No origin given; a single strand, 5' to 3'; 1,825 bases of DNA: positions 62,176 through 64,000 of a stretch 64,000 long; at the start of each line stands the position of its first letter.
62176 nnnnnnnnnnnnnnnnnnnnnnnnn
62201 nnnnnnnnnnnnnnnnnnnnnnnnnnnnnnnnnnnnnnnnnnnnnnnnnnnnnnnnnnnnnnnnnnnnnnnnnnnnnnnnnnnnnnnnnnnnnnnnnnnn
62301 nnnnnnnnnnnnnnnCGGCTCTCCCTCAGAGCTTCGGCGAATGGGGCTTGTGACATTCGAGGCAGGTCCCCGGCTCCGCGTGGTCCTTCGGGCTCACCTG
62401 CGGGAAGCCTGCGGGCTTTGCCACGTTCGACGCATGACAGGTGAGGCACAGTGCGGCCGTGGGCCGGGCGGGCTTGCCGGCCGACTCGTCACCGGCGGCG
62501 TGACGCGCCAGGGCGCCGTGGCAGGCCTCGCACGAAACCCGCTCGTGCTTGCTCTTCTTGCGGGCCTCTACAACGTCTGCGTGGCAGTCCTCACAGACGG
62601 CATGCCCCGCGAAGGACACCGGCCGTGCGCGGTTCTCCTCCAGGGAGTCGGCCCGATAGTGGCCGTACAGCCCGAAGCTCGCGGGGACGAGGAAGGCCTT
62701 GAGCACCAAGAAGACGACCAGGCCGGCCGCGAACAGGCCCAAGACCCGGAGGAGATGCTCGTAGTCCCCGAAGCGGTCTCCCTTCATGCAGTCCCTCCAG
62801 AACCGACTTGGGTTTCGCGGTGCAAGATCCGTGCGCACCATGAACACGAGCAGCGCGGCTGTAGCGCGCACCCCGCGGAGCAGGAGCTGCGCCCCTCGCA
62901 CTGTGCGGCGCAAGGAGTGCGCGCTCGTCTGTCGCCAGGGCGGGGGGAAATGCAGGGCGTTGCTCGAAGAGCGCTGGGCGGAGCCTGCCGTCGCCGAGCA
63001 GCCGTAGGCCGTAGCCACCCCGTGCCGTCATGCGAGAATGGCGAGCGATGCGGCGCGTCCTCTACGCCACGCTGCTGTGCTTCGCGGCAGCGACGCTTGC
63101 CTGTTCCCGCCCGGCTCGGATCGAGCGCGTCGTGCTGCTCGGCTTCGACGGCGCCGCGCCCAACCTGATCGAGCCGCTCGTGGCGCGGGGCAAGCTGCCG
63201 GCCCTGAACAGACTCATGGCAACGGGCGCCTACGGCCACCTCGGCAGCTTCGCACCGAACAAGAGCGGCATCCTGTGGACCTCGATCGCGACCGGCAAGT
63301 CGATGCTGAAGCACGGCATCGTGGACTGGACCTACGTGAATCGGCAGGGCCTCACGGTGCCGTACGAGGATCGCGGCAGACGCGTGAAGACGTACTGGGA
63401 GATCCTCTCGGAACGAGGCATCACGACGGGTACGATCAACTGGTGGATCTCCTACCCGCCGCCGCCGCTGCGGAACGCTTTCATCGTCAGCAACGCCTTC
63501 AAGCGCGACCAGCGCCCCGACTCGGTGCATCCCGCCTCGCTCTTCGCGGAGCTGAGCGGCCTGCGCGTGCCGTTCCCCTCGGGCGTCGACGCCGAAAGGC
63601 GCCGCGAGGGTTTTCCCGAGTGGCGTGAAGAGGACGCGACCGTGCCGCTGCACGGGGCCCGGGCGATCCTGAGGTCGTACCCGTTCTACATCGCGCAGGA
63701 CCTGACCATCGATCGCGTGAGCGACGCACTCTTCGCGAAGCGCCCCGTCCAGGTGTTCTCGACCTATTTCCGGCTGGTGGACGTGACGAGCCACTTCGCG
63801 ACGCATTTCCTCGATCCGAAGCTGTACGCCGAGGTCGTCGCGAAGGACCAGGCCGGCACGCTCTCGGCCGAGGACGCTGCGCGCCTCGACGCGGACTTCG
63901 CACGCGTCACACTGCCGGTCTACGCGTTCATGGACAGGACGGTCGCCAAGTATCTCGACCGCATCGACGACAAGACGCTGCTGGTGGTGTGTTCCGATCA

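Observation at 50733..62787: Hybrid extracellular electron transfer supercluster: MtrAB conduit plus three Geobacter-type inner-membrane modules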

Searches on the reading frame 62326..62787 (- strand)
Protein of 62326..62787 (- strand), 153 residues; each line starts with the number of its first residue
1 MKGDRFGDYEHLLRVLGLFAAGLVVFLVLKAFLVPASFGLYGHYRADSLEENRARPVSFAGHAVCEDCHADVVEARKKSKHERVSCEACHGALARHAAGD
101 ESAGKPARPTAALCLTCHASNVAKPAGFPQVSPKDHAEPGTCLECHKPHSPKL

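Call 6: search_protein_families(library=pfam, proteins=[window:62326-62787:-], max_evalue=0.01)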
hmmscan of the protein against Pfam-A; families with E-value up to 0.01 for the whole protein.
window:62326-62787:- (153 aa): 6 families
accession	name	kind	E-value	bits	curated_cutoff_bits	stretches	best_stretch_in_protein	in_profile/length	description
PF14522.11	Cytochrome_C7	-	5.7e-08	32.9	24.8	1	79-147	7-67/67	Cytochrome c7 and related cytochrome c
PF13435.11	Cytochrome_C554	-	1.5e-06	29.5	20.8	1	109-146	46-83/84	Cytochrome c554 and c-prime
PF14537.11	Cytochrom_c3_2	-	2.2e-06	28.5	25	1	64-119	8-65/79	Cytochrome c3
PF09699.15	Paired_CXXCH_1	-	2.2e-06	27.7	20.6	1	85-121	8-39/41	Doubled CXXCH motif (Paired_CXXCH_1)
PF22113.1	Mtrc-MtrF_II-IV_dom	-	0.0003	20.8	30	0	102-149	111-166/176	Outer membrane cytochrome MtrC/MtrF-like, domains II/IV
PF02085.21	Cytochrom_CIII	-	0.0026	18.5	22.9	0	64-146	32-101/101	Class III cytochrome C family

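Call 7: search_protein_families(library=ncbifam, proteins=[window:62326-62787:-], max_evalue=0.01)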
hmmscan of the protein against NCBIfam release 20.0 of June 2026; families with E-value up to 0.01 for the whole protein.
window:62326-62787:- (153 aa): 8 families
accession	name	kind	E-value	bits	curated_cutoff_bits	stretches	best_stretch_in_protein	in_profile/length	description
NF041198.1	UshA_like_PCGU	equivalog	1.8e-09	36.7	275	2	83-121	472-511/519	UshA-like (seleno)protein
NF041028.1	decahem_GSU2203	exception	2e-06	27.3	325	1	56-152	30-138/317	GSU2203 family decaheme c-type cytochrome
TIGR03508.1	decahem_SO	subfamily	3.9e-05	23.2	192.2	1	64-149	72-153/258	DmsE family decaheme c-type cytochrome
TIGR03507.1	decahem_SO1788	subfamily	0.00011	20.8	209.3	1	83-127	161-197/672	OmcA/MtrC family decaheme c-type cytochrome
NF047727.1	4hemeCytCCctA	equivalog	0.0018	18.4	180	1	59-122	34-94/109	tetraheme c-type cytochrome CctA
NF045713.1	CxxCH_16_HmcA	equivalog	0.0027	16.4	400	1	62-149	174-255/541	sulfate respiration complex hexadecaheme cytochrome HmcA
TIGR01905.1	paired_CXXCH_1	subfamily_domain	0.0033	17.3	25.2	0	140-150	7-17/41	doubled CXXCH domain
TIGR02419.1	C4_traR_proteo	subfamily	0.0058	17.2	59.7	1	46-90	15-60/64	phage/conjugal plasmid C-4 type zinc finger protein, TraR family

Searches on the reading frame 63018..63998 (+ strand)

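Call 97: search_protein_families(library=pfam, proteins=[window:63018-63998:+], max_evalue=0.001)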
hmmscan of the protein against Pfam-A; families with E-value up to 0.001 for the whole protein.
window:63018-63998:+ (327 aa): 1 family
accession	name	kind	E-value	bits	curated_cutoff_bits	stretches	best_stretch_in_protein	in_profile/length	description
PF01663.27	Phosphodiest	-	1.1e-17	65.2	23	1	38-327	1-218/342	Type I phosphodiesterase / nucleotide pyrophosphatase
